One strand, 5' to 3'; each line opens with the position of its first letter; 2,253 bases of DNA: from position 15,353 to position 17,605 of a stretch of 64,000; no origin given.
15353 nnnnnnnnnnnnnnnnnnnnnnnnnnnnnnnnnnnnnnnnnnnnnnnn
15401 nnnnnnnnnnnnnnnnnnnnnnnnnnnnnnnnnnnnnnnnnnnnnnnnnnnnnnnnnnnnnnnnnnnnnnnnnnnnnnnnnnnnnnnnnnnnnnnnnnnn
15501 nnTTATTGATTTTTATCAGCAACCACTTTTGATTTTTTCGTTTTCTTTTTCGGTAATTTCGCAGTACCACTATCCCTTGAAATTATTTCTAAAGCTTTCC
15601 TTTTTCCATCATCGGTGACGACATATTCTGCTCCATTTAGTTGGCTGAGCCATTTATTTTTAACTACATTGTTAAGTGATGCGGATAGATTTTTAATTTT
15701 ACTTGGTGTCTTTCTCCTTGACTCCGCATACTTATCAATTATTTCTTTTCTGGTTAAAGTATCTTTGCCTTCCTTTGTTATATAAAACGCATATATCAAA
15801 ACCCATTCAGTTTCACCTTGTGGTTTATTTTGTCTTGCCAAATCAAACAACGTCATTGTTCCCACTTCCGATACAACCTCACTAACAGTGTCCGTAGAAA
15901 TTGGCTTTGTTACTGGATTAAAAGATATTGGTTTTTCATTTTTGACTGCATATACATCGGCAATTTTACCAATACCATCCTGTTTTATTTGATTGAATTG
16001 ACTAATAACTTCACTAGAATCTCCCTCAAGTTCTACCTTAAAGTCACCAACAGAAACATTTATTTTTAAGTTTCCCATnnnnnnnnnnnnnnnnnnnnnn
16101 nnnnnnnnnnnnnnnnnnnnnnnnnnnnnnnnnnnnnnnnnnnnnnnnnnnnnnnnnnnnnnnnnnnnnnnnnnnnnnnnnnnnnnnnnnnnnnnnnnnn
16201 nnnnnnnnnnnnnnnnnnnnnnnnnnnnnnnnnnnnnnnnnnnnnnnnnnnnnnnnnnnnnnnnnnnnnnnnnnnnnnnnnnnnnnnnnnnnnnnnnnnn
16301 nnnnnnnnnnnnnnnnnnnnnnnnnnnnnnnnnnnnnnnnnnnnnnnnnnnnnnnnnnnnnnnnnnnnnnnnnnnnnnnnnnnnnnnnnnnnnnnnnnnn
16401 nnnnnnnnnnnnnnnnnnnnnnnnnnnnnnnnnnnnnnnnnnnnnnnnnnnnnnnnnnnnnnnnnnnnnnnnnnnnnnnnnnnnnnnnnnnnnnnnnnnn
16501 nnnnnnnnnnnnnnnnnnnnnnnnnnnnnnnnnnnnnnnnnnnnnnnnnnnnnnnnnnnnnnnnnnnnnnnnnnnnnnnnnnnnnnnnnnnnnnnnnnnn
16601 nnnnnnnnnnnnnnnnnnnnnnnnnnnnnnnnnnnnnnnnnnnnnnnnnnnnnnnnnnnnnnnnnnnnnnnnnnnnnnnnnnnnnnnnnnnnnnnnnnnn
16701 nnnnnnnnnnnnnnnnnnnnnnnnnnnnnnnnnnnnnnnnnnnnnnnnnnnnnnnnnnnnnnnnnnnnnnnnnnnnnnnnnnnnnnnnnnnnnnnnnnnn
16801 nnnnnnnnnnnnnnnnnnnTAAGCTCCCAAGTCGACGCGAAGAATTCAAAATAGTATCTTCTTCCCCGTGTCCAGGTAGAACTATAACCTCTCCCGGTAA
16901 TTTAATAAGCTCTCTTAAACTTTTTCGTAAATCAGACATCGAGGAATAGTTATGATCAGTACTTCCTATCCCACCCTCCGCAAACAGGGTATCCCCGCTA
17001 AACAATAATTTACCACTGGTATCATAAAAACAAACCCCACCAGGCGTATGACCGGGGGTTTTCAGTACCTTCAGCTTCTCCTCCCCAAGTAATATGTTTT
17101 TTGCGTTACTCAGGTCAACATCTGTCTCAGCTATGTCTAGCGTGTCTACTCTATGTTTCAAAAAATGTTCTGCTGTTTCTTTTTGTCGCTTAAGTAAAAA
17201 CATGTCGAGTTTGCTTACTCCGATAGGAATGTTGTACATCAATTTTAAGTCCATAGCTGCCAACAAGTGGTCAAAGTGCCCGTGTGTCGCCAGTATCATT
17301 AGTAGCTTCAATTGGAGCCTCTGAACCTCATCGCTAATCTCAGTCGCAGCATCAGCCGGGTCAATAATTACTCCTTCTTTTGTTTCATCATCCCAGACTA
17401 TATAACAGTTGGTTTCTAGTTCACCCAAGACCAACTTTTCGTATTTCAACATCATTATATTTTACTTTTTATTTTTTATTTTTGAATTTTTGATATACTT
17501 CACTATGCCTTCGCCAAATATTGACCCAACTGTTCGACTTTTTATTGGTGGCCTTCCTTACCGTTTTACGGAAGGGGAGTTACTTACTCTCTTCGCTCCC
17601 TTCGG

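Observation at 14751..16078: Two-gene operon: HEPN/DUF4145-like protein plus a partner sharing a winged-helix-like domain (candidate novel defence or toxin module)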

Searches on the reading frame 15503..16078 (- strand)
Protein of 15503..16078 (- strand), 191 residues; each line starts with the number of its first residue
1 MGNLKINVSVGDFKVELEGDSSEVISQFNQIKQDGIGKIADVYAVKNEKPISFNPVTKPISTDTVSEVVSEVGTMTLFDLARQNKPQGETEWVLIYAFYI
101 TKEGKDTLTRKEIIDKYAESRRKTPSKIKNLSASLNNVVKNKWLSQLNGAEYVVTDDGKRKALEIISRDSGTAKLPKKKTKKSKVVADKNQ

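Call 4: search_protein_families(library=pfam, proteins=[window:15503-16078:-], max_evalue=1)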
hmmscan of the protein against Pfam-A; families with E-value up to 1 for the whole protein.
window:15503-16078:- (191 aa): 0 families

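Call 5: search_protein_families(library=padloc, proteins=[window:15503-16078:-], max_evalue=1)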
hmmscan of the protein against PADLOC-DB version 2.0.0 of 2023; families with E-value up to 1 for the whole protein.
window:15503-16078:- (191 aa): 0 families

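Call 11: find_homologous_proteins(query=window:15503-16078:-)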
Query window:15503-16078:- (191 aa): 1 proteins with E <= 0.001 among 135 candidates.
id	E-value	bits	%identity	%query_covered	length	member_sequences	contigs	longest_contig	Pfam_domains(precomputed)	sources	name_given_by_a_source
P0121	1.1e-115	401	100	100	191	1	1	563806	-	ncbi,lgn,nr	ncbi:hypothetical protein HYV64_02285 [Candidatus Shapirobacteria bacterium]|nr:hypothetical protein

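Call 25: search_protein_families(library=ncbifam, proteins=[window:15503-16078:-], max_evalue=1)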
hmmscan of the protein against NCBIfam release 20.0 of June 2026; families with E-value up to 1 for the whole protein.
window:15503-16078:- (191 aa): 0 families

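Call 31: find_homologous_proteins(query=A2)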
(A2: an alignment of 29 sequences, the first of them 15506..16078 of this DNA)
Query A2 (29 sequences) (191 aa, profile of the alignment): 29 proteins with E <= 0.001 among 8000 candidates.
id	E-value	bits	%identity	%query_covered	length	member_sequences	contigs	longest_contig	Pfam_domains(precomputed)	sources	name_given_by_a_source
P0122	3.2e-109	383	34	98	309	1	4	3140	-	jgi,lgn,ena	-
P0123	4.1e-109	383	34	96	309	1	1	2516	-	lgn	-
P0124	3.5e-108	380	34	95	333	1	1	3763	-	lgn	-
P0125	2.1e-106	374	36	90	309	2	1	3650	-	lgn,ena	-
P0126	3.5e-81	291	31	89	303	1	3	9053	-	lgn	-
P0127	1.1e-67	247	28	87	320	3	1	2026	-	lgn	-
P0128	2.2e-61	226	-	-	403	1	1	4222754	PF12773.14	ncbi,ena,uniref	ncbi:zinc ribbon domain-containing protein [Flagellimonas sp.]|uniref:zinc ribbon domain-containing 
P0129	7.2e-55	205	25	50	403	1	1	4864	PF13240.12,PF12773.14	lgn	-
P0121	9.1e-52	194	100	100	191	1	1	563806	-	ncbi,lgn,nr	ncbi:hypothetical protein HYV64_02285 [Candidatus Shapirobacteria bacterium]|nr:hypothetical protein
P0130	2.1e-46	177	30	28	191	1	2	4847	-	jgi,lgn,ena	-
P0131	1.4e-43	167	25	27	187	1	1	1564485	-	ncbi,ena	-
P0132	4.0e-42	163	-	-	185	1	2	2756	-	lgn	-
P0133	6.0e-42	162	26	31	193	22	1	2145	-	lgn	-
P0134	1.6e-41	161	27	29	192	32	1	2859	-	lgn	-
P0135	4.2e-41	159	-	-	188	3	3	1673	-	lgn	-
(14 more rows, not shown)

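Call 43: predict_structure(alignment_id=A4)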
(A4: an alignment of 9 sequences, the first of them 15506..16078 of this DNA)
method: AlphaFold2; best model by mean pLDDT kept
length: 191 residues; sequences in the alignment: 9
mean_pLDDT: 58.0   pTM: 0.46
mean pLDDT of the five models: 58.0, 52.3, 51.3, 45.0, 43.2
residues with pLDDT >= 90: 0; 70-90: 65; 50-70: 57; < 50: 69
segments of 3 or more residues with pLDDT < 50: 36-74, 166-191
pLDDT, mean of each block of 10 residues (from residue 1): 54 60 65 51 35 28 28 50 64 79 79 79 72 84 80 76 50 35 37 30
secondary structure, 60 per line:
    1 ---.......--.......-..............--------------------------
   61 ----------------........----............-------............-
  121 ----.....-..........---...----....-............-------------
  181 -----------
elements in order: E4-10 E13-19 H21-34 H77-84 H89-100 H110-119 H125-129 H131-140 E144-146 E151-154 H156-167

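Call 96: search_protein_families(library=phrogs, proteins=[window:15503-16078:-], max_evalue=0.01)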
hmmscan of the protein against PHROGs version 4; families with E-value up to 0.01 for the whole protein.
window:15503-16078:- (191 aa): 0 families

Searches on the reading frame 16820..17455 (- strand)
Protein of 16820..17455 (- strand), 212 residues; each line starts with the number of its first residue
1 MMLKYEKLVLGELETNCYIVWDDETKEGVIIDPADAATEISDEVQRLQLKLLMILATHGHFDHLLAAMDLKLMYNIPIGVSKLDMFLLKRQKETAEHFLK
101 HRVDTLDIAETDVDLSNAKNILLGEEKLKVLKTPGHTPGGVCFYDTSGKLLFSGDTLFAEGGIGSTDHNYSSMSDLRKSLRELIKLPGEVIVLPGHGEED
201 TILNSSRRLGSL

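Call 82: search_protein_families(library=pfam, proteins=[window:16820-17455:-], max_evalue=0.01)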
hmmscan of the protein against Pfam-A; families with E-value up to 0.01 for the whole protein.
window:16820-17455:- (212 aa): 2 families
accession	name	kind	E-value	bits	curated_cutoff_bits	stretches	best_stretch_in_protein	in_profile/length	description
PF00753.33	Lactamase_B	-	5.4e-29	102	22.7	1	11-196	2-196/196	Metallo-beta-lactamase superfamily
PF19583.5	ODP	-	4.3e-07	30.4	27.2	1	14-159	2-139/194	ODP family beta lactamase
